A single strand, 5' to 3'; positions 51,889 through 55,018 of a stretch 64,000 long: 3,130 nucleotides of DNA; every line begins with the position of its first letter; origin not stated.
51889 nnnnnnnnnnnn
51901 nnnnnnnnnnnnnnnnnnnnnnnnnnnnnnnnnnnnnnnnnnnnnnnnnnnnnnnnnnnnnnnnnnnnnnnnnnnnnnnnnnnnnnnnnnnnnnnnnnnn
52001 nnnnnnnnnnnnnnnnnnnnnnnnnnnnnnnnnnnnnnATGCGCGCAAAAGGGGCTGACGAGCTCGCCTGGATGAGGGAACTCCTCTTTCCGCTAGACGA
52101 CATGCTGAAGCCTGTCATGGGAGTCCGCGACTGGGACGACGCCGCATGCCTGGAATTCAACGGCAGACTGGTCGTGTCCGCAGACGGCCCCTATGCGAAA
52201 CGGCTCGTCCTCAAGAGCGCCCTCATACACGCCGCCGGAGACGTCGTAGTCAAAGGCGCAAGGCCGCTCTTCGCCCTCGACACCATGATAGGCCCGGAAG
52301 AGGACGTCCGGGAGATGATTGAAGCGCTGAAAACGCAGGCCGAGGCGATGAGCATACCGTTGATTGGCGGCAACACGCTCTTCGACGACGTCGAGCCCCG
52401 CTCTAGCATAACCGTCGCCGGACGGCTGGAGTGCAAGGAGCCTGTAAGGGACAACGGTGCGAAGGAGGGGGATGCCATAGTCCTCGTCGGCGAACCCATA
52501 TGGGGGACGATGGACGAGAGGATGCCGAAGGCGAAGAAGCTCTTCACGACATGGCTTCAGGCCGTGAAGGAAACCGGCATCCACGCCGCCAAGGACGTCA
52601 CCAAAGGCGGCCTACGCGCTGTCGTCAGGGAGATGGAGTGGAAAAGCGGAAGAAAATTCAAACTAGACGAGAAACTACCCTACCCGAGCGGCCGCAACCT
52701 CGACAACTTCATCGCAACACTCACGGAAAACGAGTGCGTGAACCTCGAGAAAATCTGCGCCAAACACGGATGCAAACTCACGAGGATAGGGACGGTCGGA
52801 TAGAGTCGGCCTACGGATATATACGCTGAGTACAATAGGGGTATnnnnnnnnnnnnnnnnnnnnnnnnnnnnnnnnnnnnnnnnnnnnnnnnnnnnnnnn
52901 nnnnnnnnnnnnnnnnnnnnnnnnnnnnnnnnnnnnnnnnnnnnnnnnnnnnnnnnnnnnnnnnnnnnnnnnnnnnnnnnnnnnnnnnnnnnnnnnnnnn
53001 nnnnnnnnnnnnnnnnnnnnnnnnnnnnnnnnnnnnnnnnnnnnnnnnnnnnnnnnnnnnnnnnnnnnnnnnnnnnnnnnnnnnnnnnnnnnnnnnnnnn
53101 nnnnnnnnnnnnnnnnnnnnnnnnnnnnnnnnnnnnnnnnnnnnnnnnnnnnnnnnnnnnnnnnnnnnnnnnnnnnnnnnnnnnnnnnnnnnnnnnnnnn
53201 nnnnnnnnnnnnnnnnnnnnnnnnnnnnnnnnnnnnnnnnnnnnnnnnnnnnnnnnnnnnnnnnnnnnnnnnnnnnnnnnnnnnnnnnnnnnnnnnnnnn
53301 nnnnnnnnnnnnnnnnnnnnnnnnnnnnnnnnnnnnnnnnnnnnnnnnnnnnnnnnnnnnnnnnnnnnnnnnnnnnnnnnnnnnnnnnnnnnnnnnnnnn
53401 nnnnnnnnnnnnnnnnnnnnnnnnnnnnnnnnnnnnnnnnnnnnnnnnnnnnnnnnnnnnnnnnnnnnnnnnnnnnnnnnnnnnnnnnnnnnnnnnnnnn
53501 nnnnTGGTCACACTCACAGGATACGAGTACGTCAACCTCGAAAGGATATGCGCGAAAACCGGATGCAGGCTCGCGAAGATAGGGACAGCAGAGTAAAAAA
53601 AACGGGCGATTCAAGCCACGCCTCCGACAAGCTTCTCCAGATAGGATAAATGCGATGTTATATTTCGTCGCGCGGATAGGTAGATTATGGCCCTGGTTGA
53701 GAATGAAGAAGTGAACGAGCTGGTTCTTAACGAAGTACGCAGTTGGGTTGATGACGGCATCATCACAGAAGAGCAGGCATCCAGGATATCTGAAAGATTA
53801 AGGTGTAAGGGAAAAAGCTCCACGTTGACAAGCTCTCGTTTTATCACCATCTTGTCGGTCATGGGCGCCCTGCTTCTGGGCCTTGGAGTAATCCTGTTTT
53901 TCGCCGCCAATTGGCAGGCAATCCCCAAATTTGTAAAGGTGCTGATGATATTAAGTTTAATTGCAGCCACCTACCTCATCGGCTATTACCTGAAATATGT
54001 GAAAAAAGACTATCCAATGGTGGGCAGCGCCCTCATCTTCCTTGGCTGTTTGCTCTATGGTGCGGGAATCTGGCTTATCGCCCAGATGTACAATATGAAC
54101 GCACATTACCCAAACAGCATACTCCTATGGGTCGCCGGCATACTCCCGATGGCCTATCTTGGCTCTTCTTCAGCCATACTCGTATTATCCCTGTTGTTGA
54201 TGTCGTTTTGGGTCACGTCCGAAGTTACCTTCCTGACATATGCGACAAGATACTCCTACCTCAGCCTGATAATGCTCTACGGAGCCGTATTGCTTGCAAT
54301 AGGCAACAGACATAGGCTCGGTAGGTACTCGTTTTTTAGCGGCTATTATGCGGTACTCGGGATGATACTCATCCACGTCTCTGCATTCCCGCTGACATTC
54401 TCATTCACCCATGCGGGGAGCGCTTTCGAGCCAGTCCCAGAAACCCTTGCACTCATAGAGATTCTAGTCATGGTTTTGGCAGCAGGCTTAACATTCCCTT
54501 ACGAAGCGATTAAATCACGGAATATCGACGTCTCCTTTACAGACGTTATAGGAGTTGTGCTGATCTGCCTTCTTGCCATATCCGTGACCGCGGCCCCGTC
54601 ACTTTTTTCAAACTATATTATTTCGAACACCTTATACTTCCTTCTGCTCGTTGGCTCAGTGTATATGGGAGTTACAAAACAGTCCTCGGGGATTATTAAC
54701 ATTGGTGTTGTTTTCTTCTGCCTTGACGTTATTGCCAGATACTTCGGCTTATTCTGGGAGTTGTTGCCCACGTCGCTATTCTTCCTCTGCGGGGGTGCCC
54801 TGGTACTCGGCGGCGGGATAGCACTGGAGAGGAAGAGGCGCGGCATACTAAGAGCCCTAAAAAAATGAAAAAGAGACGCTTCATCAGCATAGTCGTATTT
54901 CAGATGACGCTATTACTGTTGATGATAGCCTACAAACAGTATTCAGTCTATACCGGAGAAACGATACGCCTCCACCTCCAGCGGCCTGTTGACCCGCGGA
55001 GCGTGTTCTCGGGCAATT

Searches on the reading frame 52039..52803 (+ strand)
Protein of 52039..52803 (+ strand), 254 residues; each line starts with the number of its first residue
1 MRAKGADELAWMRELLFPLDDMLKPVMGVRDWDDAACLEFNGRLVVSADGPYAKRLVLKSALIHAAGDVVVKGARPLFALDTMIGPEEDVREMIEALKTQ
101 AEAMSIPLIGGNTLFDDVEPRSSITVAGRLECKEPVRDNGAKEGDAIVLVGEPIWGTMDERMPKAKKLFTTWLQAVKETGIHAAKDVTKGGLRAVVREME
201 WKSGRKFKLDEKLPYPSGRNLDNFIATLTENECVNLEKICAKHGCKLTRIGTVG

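Call 54: search_protein_families(library=pfam, proteins=[window:52039-52803:+])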
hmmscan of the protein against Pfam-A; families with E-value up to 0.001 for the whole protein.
window:52039-52803:+ (254 aa): 2 families
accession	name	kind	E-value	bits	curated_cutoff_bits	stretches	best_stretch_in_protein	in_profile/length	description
PF00586.29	AIRS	-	5.5e-13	49.8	24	1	33-129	2-111/112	AIR synthase related protein, N-terminal domain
PF02769.27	AIRS_C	-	5.6e-07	30.3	23.1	1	175-252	54-144/156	AIR synthase related protein, C-terminal domain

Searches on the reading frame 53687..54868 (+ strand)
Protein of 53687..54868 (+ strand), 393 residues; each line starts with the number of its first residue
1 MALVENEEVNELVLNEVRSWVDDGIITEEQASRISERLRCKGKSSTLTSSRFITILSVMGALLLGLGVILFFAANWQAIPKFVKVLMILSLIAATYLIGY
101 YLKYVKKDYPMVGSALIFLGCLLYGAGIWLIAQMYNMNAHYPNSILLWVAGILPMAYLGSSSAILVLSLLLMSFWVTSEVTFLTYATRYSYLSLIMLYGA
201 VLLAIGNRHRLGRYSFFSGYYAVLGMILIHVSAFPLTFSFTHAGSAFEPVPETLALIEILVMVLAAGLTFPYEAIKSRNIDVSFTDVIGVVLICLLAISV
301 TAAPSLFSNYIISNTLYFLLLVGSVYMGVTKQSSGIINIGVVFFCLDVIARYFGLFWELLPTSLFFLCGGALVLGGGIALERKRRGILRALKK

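Call 54: search_protein_families(library=pfam, proteins=[window:53687-54868:+])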
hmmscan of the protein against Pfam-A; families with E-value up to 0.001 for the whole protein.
window:53687-54868:+ (393 aa): 1 family
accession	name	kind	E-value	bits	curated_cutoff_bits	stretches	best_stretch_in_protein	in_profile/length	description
PF09925.14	DUF2157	-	1e-45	155.5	32.4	1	19-164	2-145/146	Predicted membrane protein (DUF2157)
